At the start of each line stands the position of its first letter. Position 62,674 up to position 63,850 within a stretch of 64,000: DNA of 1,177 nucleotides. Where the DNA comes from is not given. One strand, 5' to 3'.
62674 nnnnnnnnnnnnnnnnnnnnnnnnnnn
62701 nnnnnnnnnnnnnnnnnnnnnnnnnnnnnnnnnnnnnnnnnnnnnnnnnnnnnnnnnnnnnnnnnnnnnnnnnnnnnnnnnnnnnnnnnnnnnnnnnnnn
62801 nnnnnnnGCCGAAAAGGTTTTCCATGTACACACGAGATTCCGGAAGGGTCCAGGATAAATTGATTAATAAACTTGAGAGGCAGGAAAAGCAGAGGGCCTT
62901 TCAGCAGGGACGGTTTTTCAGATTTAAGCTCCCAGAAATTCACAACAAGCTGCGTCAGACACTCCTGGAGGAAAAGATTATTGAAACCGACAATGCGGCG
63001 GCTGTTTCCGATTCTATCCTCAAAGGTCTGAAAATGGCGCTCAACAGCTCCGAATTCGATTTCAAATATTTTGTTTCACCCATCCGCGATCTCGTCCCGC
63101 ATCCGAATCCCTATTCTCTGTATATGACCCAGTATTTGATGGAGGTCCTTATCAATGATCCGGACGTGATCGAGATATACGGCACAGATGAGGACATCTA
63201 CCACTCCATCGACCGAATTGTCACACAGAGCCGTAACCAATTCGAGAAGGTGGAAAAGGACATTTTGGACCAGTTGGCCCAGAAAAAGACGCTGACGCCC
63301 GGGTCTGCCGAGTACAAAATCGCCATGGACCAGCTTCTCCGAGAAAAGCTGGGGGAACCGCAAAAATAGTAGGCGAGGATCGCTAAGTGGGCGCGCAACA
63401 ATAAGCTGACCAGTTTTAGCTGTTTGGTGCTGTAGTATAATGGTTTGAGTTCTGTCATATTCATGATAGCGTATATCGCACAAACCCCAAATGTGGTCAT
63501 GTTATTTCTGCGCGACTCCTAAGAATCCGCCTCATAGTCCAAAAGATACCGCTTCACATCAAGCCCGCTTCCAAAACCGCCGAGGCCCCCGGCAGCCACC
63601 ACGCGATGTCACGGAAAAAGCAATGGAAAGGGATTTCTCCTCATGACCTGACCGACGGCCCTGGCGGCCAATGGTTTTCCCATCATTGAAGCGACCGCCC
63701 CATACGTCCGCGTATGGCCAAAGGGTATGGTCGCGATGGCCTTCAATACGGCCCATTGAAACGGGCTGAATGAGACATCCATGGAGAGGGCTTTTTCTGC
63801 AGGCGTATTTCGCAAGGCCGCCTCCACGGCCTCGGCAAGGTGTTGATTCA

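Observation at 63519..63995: TGA sits exactly at the catalytic-cysteine codon of an Ogt/MGMT alkyltransferase: candidate selenocysteine suicide DNA-repair protein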

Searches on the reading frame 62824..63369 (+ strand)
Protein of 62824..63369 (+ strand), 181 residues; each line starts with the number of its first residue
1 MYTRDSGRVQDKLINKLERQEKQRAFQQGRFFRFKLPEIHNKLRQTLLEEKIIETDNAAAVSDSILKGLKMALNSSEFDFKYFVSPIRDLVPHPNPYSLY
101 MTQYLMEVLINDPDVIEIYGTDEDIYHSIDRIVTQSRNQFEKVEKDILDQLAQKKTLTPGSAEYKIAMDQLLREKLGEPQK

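Call 27: find_encoding_contigs(protein=window:62824-63369:+, flank=10000, max_places=4)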
Protein window:62824-63369:+ (181 aa): no gene with exactly this product is on record in the collection.

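Call 50: search_protein_families(library=pfam, proteins=[window:62824-63369:+], max_evalue=0.001)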
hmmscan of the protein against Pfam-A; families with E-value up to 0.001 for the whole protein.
window:62824-63369:+ (181 aa): 1 family
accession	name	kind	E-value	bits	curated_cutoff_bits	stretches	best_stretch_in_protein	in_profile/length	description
PF04368.18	DUF507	-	2.3e-09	37.9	24.7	1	104-176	105-177/182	Protein of unknown function (DUF507)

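Call 51: search_protein_families(library=ncbifam, proteins=[window:62824-63369:+], max_evalue=0.001)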
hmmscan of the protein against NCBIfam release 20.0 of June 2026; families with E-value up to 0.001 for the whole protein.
window:62824-63369:+ (181 aa): 0 families

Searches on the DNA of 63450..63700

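Call 63: search_rna_families(source=window, start=63450, end=63700, threshold=evalue, max_evalue=10)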
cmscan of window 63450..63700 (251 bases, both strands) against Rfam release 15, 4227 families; matches with E-value up to 10: 2.
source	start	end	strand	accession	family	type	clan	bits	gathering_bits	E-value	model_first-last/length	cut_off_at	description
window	63608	63652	-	RF00607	SNORD98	Gene; snRNA; snoRNA; CD-box;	-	13.5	50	7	1-65/65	no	Small nucleolar RNA SNORD98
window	63452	63508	+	RF02499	Atu_C4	Gene; sRNA;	-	13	80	4.7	1-70/70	no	Rhizobiales sRNA Atu_C4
